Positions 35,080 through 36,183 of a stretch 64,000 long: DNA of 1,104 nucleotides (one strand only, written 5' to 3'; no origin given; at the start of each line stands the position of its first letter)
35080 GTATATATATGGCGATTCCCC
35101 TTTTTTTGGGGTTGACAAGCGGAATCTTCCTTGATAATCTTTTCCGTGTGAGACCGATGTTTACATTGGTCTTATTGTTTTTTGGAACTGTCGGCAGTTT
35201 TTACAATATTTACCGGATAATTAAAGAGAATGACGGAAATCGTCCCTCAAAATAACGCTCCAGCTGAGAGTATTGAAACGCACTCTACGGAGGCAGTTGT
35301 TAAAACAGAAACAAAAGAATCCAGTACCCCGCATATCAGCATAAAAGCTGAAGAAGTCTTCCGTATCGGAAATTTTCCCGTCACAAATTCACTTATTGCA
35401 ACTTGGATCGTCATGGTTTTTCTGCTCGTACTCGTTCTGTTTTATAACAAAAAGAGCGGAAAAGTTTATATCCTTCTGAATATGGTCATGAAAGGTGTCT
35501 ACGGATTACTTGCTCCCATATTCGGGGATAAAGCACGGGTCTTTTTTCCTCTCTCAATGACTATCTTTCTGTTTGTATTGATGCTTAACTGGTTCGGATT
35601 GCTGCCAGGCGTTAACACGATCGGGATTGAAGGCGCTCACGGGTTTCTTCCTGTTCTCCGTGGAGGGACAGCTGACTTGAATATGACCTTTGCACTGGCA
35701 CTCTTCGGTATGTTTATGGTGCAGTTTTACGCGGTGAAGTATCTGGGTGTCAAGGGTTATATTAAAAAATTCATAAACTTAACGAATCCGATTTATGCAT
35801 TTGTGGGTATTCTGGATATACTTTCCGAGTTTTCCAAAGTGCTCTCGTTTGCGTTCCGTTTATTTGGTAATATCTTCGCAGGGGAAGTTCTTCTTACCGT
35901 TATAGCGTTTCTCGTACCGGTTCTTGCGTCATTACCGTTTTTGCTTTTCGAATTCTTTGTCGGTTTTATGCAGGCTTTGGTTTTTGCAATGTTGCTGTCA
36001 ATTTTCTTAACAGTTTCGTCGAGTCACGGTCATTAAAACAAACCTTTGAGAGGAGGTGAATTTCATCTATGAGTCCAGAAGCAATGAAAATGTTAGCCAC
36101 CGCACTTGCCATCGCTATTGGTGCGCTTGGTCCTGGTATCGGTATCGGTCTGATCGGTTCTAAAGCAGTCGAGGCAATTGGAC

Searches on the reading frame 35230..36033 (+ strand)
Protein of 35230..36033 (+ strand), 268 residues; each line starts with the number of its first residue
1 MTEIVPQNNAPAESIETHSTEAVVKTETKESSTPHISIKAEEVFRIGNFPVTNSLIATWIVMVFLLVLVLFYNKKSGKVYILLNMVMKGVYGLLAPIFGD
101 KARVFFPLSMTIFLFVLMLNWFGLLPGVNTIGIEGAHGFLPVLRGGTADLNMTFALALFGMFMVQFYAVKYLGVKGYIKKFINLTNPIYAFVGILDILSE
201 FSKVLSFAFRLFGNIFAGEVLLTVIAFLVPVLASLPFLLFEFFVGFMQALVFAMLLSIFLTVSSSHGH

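Call 79: find_homologous_proteins(query=window:35230-36033:+, max_evalue=1e-30)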
Query window:35230-36033:+ (268 aa): 7295 proteins with E <= 1e-30 among 8000 candidates; the best 120 are listed.
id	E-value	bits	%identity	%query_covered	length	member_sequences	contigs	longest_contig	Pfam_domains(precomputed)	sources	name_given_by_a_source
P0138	1.2e-164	564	100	100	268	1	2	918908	PF00119.26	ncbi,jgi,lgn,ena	ncbi:MAG: F0F1 ATP synthase subunit A [Patescibacteria group bacterium]|jgi:F-type H+-transporting A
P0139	4.4e-118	412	75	100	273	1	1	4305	PF00119.26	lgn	-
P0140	4.9e-111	389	76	89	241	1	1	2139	PF00119.26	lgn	-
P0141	9.6e-96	338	63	89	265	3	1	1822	PF00119.26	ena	-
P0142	2.5e-90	321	62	89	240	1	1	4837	PF00119.26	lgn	-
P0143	7.3e-90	319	61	88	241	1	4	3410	PF00119.26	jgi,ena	-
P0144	1.3e-89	318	56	100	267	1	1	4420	PF00119.26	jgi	-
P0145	3.5e-88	314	57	100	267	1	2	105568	PF00119.26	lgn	-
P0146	8.1e-88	312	62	88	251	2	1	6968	PF00119.26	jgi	-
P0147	1.7e-85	305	58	96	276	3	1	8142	PF00119.26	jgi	jgi:F-type H+-transporting ATPase subunit a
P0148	2.9e-85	304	59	93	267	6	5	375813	PF00119.26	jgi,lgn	-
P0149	4.1e-85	304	61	97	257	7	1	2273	PF00119.26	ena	-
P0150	4.8e-85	303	59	98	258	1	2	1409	PF00119.26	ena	-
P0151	6.6e-85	303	62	88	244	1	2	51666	PF00119.26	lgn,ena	-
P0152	8.9e-85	302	61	97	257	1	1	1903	PF00119.26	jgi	-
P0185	2.7e-71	258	55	88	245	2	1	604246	PF00119.26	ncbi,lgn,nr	ncbi:F0F1 ATP synthase subunit A [Candidatus Roizmanbacteria bacterium]|nr:F0F1 ATP synthase subunit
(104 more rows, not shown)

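Call 80: find_encoding_contigs(protein=P0139, flank=2500, max_places=1)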
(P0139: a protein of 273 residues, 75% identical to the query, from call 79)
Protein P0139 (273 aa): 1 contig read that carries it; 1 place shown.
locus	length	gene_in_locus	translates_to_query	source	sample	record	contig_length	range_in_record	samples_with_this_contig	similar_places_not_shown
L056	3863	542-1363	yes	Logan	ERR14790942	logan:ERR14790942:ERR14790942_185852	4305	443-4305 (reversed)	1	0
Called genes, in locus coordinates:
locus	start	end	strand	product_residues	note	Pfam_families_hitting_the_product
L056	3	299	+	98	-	?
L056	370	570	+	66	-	PF09527:ATPase_gene1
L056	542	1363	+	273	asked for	PF00119:ATP-synt_A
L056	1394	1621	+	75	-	PF00137:ATP-synt_C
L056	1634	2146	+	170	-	PF00430:ATP-synt_B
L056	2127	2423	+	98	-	PF00213:OSCP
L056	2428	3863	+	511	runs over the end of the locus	PF02874:ATP-synt_ab_N (weak), PF00006:ATP-synt_ab, PF06745:ATPase (faint), PF00306:ATP-synt_ab_C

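Call 81: find_encoding_contigs(protein=P0148, flank=2500, max_places=1)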
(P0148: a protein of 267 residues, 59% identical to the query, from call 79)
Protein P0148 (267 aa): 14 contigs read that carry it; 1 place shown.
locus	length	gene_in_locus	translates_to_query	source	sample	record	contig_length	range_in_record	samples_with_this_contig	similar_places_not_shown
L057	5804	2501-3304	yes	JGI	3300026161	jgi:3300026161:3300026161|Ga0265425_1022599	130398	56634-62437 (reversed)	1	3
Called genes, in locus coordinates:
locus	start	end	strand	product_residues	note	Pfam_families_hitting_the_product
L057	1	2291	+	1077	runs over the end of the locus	PF02811:PHP, PF07733:DNA_pol3_alpha, PF17657:DNA_pol3_finger, PF14579:HHH_6, PF01336:tRNA_anti-codon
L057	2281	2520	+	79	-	PF09527:ATPase_gene1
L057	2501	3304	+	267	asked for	PF00119:ATP-synt_A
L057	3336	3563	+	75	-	PF00137:ATP-synt_C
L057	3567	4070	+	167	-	PF00430:ATP-synt_B (weak)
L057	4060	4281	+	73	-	PF00213:OSCP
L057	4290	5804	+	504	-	PF02874:ATP-synt_ab_N, PF00006:ATP-synt_ab, PF00306:ATP-synt_ab_C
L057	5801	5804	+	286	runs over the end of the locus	PF00231:ATP-synt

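Call 82: find_encoding_contigs(protein=P0185, flank=2500, max_places=1)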
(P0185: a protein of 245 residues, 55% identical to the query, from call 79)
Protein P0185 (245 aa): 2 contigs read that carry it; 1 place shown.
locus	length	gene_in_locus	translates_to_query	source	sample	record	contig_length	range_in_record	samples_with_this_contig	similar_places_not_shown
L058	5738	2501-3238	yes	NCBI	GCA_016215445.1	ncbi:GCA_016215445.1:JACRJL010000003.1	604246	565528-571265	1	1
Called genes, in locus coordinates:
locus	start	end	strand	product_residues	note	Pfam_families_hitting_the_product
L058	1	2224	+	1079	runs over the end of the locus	PF02811:PHP, PF07733:DNA_pol3_alpha, PF17657:DNA_pol3_finger, PF14579:HHH_6, PF01336:tRNA_anti-codon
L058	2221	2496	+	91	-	PF09527:ATPase_gene1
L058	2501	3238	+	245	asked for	PF00119:ATP-synt_A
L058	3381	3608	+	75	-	PF00137:ATP-synt_C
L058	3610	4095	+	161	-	PF00430:ATP-synt_B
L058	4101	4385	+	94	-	PF00213:OSCP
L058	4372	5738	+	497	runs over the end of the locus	PF02874:ATP-synt_ab_N, PF00006:ATP-synt_ab, PF00306:ATP-synt_ab_C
